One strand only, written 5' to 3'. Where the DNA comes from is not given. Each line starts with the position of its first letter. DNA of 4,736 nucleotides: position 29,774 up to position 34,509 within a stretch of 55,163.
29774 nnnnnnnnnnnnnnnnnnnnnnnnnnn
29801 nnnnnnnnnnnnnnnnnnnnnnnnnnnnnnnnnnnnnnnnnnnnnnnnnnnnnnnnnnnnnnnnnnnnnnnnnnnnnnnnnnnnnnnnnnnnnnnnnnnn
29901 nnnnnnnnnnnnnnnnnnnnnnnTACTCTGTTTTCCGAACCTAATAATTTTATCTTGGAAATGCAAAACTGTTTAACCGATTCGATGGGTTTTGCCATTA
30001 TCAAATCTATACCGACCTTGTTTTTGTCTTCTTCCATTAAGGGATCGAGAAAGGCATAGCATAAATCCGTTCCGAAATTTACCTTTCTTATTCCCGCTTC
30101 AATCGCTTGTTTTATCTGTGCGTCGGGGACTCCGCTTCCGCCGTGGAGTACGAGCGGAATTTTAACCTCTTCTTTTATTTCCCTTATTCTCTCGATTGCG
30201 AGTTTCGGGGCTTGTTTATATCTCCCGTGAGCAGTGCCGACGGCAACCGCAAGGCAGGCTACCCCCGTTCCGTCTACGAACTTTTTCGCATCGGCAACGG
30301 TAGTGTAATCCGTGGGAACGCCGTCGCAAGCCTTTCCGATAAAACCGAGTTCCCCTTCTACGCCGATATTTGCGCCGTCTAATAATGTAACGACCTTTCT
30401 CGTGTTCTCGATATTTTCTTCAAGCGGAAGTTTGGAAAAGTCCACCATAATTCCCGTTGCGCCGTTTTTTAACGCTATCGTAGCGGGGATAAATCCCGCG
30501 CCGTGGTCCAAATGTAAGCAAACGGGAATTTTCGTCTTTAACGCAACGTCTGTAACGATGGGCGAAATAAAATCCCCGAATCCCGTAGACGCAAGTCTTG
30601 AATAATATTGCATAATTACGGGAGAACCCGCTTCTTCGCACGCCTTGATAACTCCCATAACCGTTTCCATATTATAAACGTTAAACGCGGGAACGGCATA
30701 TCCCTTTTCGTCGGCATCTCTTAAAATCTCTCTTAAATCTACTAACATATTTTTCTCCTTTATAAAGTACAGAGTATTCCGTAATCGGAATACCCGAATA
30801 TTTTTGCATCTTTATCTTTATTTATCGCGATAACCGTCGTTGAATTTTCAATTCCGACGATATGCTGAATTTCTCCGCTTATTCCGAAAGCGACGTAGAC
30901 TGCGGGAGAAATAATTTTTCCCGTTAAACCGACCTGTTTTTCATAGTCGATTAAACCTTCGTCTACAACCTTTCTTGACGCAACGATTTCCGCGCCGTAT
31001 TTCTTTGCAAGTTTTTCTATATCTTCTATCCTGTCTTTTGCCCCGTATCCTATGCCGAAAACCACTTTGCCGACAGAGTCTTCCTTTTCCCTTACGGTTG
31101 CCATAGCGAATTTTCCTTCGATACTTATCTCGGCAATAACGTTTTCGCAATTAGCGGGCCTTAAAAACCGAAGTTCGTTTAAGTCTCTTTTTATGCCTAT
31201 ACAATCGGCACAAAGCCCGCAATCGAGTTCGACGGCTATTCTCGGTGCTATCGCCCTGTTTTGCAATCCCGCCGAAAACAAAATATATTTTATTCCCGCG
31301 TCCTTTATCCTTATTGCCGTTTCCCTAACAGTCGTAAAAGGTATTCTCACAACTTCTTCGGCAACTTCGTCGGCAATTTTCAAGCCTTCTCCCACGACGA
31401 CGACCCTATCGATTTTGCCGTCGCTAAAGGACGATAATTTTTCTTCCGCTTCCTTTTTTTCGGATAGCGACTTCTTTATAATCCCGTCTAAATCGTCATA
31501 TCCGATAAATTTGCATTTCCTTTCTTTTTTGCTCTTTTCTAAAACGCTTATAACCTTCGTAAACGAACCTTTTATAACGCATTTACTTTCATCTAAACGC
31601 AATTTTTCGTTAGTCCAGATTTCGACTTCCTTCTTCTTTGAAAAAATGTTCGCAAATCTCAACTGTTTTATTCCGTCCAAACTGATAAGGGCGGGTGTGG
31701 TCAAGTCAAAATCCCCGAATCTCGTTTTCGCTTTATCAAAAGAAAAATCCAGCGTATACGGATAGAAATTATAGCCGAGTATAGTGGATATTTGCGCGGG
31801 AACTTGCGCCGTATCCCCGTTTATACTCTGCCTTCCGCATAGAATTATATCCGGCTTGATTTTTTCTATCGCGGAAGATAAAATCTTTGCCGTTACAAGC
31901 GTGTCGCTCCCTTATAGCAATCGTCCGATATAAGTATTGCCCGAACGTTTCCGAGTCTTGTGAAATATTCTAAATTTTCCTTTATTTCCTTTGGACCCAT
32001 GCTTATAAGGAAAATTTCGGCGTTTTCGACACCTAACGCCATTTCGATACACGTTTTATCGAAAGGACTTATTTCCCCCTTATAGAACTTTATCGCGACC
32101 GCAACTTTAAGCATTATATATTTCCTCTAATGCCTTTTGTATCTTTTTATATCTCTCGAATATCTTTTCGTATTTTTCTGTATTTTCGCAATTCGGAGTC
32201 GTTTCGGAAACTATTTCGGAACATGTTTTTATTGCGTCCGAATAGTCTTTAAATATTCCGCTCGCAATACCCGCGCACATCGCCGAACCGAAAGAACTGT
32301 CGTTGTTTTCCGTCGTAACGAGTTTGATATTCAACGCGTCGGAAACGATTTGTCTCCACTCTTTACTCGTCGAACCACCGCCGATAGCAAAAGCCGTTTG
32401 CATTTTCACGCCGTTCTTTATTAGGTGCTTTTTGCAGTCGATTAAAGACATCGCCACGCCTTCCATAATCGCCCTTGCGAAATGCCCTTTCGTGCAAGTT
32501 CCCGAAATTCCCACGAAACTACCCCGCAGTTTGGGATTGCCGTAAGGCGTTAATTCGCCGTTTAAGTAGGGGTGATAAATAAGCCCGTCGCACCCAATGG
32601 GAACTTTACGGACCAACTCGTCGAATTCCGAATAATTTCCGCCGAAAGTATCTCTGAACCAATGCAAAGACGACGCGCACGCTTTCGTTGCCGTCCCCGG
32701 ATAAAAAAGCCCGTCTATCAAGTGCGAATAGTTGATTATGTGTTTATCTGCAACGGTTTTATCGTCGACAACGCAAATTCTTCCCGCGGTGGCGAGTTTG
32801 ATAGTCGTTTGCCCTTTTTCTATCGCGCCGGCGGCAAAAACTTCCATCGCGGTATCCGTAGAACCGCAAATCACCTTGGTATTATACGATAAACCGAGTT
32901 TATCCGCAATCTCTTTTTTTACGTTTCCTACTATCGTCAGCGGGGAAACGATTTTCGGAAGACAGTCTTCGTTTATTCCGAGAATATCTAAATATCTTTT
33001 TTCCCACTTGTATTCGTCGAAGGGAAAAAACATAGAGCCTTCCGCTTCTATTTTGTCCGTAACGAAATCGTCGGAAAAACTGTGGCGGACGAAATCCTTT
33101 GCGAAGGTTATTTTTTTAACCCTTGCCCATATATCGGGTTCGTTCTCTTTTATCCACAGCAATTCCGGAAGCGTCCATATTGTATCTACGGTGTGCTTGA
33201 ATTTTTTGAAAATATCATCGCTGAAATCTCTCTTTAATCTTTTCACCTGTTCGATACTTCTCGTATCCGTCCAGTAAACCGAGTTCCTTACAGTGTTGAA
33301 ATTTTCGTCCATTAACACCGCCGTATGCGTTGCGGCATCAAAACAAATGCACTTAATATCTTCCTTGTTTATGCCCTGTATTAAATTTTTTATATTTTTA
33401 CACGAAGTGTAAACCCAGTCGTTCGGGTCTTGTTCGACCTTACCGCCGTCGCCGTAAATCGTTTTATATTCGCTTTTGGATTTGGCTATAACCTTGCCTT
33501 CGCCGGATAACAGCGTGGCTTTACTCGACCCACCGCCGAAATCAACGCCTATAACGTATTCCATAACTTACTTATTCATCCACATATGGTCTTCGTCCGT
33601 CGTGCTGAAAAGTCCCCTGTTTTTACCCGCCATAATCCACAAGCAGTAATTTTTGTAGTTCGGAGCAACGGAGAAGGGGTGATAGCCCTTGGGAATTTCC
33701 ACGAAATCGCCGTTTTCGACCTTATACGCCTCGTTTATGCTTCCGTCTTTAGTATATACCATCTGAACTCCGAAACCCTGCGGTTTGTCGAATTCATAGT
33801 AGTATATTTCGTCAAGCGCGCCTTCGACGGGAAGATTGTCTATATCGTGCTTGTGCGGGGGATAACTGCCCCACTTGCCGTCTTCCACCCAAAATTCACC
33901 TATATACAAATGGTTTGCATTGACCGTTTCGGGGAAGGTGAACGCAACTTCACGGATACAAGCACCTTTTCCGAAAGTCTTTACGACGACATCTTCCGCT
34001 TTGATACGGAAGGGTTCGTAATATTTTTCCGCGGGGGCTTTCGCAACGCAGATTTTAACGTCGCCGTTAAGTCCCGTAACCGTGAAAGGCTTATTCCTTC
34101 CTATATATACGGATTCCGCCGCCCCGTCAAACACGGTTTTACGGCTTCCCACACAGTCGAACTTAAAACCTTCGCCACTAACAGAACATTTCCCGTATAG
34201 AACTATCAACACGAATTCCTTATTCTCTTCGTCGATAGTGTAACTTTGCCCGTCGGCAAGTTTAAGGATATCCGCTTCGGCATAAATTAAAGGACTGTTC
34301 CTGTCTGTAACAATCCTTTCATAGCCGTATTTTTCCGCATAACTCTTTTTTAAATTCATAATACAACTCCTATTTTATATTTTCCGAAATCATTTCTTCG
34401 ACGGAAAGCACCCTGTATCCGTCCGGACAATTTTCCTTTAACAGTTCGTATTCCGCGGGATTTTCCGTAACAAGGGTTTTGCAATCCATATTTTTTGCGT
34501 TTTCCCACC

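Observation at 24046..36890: Twelve-gene catabolic block joins amino-sugar, IolB/PfkB/aldolase, FGGY-kinase and Etf-coupled FAD/Fe-S dehydrogenase modules in a combination matching no pathway I know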

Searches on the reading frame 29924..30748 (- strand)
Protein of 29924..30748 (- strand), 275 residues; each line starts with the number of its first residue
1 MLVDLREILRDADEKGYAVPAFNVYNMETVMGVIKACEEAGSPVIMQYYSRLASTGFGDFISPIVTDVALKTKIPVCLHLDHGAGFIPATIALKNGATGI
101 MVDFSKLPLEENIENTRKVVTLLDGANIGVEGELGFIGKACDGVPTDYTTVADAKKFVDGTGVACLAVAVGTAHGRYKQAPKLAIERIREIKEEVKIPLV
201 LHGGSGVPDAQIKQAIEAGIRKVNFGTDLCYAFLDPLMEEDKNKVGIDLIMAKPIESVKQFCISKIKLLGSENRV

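Call 7: search_protein_families(library=pfam, proteins=[window:29924-30748:-], max_evalue=0.01)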
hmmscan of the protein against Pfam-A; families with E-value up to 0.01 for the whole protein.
window:29924-30748:- (275 aa): 3 families
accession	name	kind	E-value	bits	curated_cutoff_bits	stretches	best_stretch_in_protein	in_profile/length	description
PF01116.26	F_bP_aldolase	-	4.1e-86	289.4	25.5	1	4-274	2-277/277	Fructose-bisphosphate aldolase class-II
PF05690.20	ThiG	-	0.00046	20.1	23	0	163-229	148-207/247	Thiazole biosynthesis protein ThiG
PF02581.23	TMP-TENI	-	0.0088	15.9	27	0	179-223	132-174/180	Thiamine monophosphate synthase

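Call 9: search_protein_families(library=ncbifam, proteins=[window:29924-30748:-], max_evalue=0.001)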
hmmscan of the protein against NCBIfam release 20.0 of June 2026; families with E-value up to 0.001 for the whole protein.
window:29924-30748:- (275 aa): 20 families
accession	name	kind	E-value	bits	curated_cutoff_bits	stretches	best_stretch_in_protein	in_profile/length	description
NF009497.0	PRK12857.1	equivalog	1.1e-75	254.5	423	1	1-274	2-283/284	class II fructose-1,6-bisphosphate aldolase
TIGR01859.1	fruc_bis_ald_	equivalog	1.3e-74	251.4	343.05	1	2-274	1-281/282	class II fructose-1,6-bisphosphate aldolase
TIGR00167.1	cbbA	subfamily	1.4e-71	241.3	215.6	1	1-274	2-289/290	ketose-bisphosphate aldolase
NF009374.0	PRK12737.1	subfamily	8e-69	231.8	383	1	2-275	3-284/284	tagatose-bisphosphate aldolase subunit GatY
NF006626.0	PRK09195.1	subfamily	4.5e-68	229.4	384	1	2-274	3-283/284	tagatose-bisphosphate aldolase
NF005288.0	PRK06806.1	equivalog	1.6e-65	221.2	396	1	2-274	3-280/281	class II fructose-bisphosphate aldolase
NF006042.0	PRK08185.1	subfamily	1.9e-65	221.1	405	1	1-274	1-283/287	hypothetical protein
TIGR01858.1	tag_bisphos_ald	equivalog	2.2e-61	207.5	443.55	1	3-274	2-281/282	tagatose bisphosphate family class II aldolase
NF005284.0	PRK06801.1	equivalog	5.9e-56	189.9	406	1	2-243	3-250/286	ketose 1,6-bisphosphate aldolase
NF005943.0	PRK07998.1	equivalog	1.1e-55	189.1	364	1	2-273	3-279/283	class II aldolase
NF006376.0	PRK08610.1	equivalog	5.6e-51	173.9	527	1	2-274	3-284/286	class II fructose-bisphosphate aldolase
NF009375.0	PRK12738.1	equivalog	2e-50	171.6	542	1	5-275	6-284/286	tagatose-bisphosphate aldolase subunit KbaY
NF005823.0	PRK07709.1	equivalog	2.3e-49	168.7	545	1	2-273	3-283/285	class II fructose-bisphosphate aldolase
NF004493.0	PRK05835.1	equivalog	2.3e-45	155.1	558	2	1-219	1-227/307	class II fructose-bisphosphate aldolase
NF005481.0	PRK07084.1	equivalog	2.7e-41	141.8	511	1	2-219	12-243/324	class II fructose-bisphosphate aldolase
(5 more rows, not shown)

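Call 85: search_solved_structures(query=window:29924-30748:-, max_evalue=1e-30, show_alignments=0)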
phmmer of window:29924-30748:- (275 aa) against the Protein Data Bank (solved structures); distinct sequences matched with E-value up to 1e-30: 19.
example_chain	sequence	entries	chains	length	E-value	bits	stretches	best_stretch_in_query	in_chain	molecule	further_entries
8q58_A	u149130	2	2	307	1.1e-53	185.8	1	7-273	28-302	Ketose-bisphosphate aldolase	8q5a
8q57_A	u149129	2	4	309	2.9e-53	184.4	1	8-273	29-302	Tagatose-1,6-bisphosphate aldolase kbaY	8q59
6ofu_A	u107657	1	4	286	3.8e-50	174.2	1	1-274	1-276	YdjI aldolase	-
3q94_A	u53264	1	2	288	1.9e-47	165.4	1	2-272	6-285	Fructose-bisphosphate aldolase, class II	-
1gvf_A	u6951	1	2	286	3.6e-47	164.4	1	3-275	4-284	TAGATOSE-BISPHOSPHATE ALDOLASE AGAY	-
7ncc_A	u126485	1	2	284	1.8e-46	162.2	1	2-272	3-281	Putative class II fructose-1,6-bisphosphate aldolase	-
4to8_A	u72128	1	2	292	8.4e-46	160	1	2-274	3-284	Fructose-1,6-bisphosphate aldolase, class II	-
7nc7_A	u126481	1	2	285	5.2e-44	154.1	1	2-273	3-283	Fructose-bisphosphate aldolase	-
5ucn_A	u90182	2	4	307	4.4e-43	151.1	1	1-219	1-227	Fructose-bisphosphate aldolase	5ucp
3c4u_A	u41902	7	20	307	1.5e-42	149.3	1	1-219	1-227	Fructose-bisphosphate aldolase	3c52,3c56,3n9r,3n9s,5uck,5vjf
5ucs_A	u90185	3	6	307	1.5e-42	149.3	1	1-219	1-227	Fructose-bisphosphate aldolase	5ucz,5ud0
5ud1_A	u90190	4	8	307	1.9e-41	145.7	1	1-219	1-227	Fructose-bisphosphate aldolase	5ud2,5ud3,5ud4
1rv8_A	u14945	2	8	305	3.2e-41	144.9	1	1-213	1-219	fructose-1,6-bisphosphate aldolase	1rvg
2fjk_A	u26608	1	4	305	4.4e-40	141.2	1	1-216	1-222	Fructose-bisphosphate aldolase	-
2isv_A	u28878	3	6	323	6e-40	140.8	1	3-213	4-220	Putative fructose-1,6-bisphosphate aldolase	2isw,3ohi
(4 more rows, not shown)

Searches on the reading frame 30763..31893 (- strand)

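Call 7: search_protein_families(library=pfam, proteins=[window:30763-31704:-], max_evalue=0.01)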
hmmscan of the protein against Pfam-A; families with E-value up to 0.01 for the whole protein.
window:30763-31704:- (314 aa): 2 families
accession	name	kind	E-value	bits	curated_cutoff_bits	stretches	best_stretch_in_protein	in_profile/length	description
PF00766.25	ETF_alpha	-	1.2e-24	86.5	27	1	214-286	9-81/81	Electron transfer flavoprotein FAD-binding domain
PF01012.27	ETF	-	1.4e-11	44.9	26.7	1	132-207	84-158/181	Electron transfer flavoprotein domain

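Call 9: search_protein_families(library=ncbifam, proteins=[window:30763-31893:-], max_evalue=0.001)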
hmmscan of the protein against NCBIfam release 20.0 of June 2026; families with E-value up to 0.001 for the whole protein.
window:30763-31893:- (377 aa): 7 families
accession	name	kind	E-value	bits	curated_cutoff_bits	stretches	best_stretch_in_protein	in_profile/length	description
NF042970.1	AcrlCoAredClosAcrA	equivalog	6.8e-30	104.4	600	1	274-375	242-344/360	acryloyl-CoA reductase electron transfer subunit beta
NF002889.0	PRK03363.1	equivalog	8.2e-25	87.7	549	1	277-374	199-297/313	electron transfer flavoprotein subunit alpha/FixB family protein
NF038209.1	mft_etfA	equivalog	1.2e-23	83.9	240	1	285-374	199-288/303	mycofactocin-associated electron transfer flavoprotein alpha subunit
NF008884.0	PRK11916.1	equivalog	2.5e-21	76.3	528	1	275-374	194-296/312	electron transfer flavoprotein subunit alpha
NF051845.1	EtFlavAlphaProt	equivalog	7.6e-18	64.7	600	1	278-365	290-376/406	electron transfer flavoprotein subunit alpha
NF040731.1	flavo_sub_EftB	exception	4.9e-13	49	445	1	1-125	97-235/260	electron transfer flavoprotein subunit beta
NF042971.1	AcrlCoAredClosAcrB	equivalog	2.7e-07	29.9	475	1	1-46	97-145/266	acryloyl-CoA reductase electron transfer subunit gamma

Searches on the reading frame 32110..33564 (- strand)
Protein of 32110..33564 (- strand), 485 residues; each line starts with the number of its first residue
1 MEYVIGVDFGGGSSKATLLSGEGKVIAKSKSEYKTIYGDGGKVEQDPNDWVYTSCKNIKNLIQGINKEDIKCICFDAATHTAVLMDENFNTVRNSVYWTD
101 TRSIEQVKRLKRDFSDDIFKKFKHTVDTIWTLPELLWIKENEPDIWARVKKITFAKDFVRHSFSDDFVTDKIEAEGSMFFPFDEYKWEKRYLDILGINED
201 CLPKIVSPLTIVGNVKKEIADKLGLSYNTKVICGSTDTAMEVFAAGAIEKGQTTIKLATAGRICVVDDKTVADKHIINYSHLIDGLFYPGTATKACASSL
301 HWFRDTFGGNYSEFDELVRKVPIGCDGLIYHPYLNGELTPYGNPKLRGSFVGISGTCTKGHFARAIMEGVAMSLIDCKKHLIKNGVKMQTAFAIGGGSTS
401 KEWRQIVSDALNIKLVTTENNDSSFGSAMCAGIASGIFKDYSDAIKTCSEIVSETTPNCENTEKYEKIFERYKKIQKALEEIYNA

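Call 7: search_protein_families(library=pfam, proteins=[window:32110-33564:-], max_evalue=0.01)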
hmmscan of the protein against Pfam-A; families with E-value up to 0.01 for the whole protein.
window:32110-33564:- (485 aa): 2 families
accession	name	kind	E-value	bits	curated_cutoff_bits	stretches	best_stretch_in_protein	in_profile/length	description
PF00370.27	FGGY_N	-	4e-52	177.7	28.8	1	3-243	1-244/245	FGGY family of carbohydrate kinases, N-terminal domain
PF02782.22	FGGY_C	-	2.9e-23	83.1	27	1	285-434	36-197/198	FGGY family of carbohydrate kinases, C-terminal domain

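Call 9: search_protein_families(library=ncbifam, proteins=[window:32110-33564:-], max_evalue=0.001)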
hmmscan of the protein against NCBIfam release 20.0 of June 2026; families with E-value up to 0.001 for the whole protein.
window:32110-33564:- (485 aa): 12 families
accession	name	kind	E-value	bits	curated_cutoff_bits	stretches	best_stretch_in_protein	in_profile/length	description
TIGR01312.1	XylB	equivalog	3.5e-107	358.9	380.25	1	5-475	1-479/481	xylulokinase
TIGR01314.1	gntK_FGGY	equivalog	3e-74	250.4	648.55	1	3-484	1-498/505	gluconokinase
NF011601.0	PRK15027.1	equivalog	1.2e-55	188.9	912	1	5-480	3-480/484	xylulokinase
NF008187.0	PRK10939.1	equivalog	1.3e-48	165.9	528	1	1-478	3-502/521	autoinducer-2 kinase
TIGR01311.1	glycerol_kin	equivalog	1.9e-42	145.3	590.35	1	2-480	1-491/496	glycerol kinase GlpK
NF000756.0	PRK00047.1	subfamily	6e-38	130.4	498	1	2-477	5-493/502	glycerol kinase GlpK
NF003154.0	PRK04123.1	equivalog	2.7e-36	125.4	428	1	1-479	3-537/554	ribulokinase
TIGR02628.1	fuculo_kin_coli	equivalog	7e-33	114.3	470.9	1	53-447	56-454/465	L-fuculokinase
TIGR01315.1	5C_CHO_kinase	subfamily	3.1e-29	102.1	408.7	2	4-238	2-256/541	FGGY family pentulose kinase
TIGR01234.1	L-ribulokinase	equivalog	4.4e-21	75.2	583.25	1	3-481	2-532/536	ribulokinase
TIGR02627.1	rhamnulo_kin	equivalog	1.4e-14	53.6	527.95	1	64-251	60-245/454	rhamnulokinase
NF007925.0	PRK10640.1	equivalog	4.3e-12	45.2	639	1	58-248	60-248/489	rhamnulokinase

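Call 21: search_solved_structures(query=window:32110-33564:-, max_evalue=1e-20)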
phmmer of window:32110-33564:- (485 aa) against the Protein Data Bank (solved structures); distinct sequences matched with E-value up to 1e-20: 31.
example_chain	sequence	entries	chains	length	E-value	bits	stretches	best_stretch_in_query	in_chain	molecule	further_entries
3gbt_A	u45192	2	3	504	3.5e-55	191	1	2-483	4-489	Gluconate kinase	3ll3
5vm1_A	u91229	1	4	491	6.1e-51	177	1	5-480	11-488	Xylulokinase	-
2itm_A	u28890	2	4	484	1.5e-46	162.5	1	5-472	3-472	Xylulose kinase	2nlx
3ifr_A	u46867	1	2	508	7.4e-40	140.4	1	4-480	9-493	Carbohydrate kinase, FGGY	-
3hz6_A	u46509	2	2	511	1.8e-33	119.4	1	3-418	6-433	Xylulokinase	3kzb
2zf5_O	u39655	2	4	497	9e-30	107.2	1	2-445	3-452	Glycerol kinase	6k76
6k78_B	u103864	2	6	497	2.6e-29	105.7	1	2-445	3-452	Glycerol kinase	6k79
6k78_A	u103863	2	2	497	3.6e-29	105.2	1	2-445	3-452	Glycerol kinase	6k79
5ya0_A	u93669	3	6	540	5e-28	101.4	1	3-473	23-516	Autoinducer-2 kinase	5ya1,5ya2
6ude_A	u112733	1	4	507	6.1e-26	94.6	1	4-467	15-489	Glycerol kinase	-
3d7e_O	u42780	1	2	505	7e-26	94.4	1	2-477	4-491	Glycerol kinase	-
3h45_X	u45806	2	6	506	7.3e-26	94.3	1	2-477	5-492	Glycerol kinase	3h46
3h3n_X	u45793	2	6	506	1.1e-25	93.7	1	2-477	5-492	Glycerol kinase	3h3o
3flc_O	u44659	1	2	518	1.2e-25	93.6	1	2-477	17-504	Glycerol kinase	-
1r59_O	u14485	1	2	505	1.2e-25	93.6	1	2-477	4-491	Glycerol kinase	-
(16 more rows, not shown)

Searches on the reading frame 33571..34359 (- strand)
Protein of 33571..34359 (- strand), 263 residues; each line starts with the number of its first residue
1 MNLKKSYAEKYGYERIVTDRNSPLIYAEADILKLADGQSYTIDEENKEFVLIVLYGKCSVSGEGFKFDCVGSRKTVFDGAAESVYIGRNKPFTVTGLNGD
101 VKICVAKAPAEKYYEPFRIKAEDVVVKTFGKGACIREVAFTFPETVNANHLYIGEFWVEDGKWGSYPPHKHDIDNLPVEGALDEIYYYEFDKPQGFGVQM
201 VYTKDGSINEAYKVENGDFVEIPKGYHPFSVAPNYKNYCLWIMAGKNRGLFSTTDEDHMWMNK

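Call 7: search_protein_families(library=pfam, proteins=[window:33571-34359:-], max_evalue=0.01)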
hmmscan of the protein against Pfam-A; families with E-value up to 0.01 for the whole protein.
window:33571-34359:- (263 aa): 1 family
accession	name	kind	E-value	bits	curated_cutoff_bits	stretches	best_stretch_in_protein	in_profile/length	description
PF04962.18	KduI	-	6.9e-76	255.5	23.9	1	17-261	18-262/262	KduI/IolB family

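Call 9: search_protein_families(library=ncbifam, proteins=[window:33571-34359:-], max_evalue=0.001)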
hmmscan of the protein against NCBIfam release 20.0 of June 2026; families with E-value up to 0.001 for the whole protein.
window:33571-34359:- (263 aa): 1 family
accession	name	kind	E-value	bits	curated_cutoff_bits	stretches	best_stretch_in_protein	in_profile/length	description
TIGR04378.1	myo_inos_iolB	equivalog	9.7e-68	228.4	205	1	17-261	3-246/247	5-deoxy-glucuronate isomerase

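Call 80: search_solved_structures(query=window:33571-34359:-, max_evalue=0.001)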
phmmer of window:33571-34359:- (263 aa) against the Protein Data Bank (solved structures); distinct sequences matched with E-value up to 0.001: 1.
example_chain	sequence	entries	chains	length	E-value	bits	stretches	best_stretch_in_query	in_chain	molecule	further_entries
2qjv_A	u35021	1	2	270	9.5e-38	133.2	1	10-262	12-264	Uncharacterized IolB-like protein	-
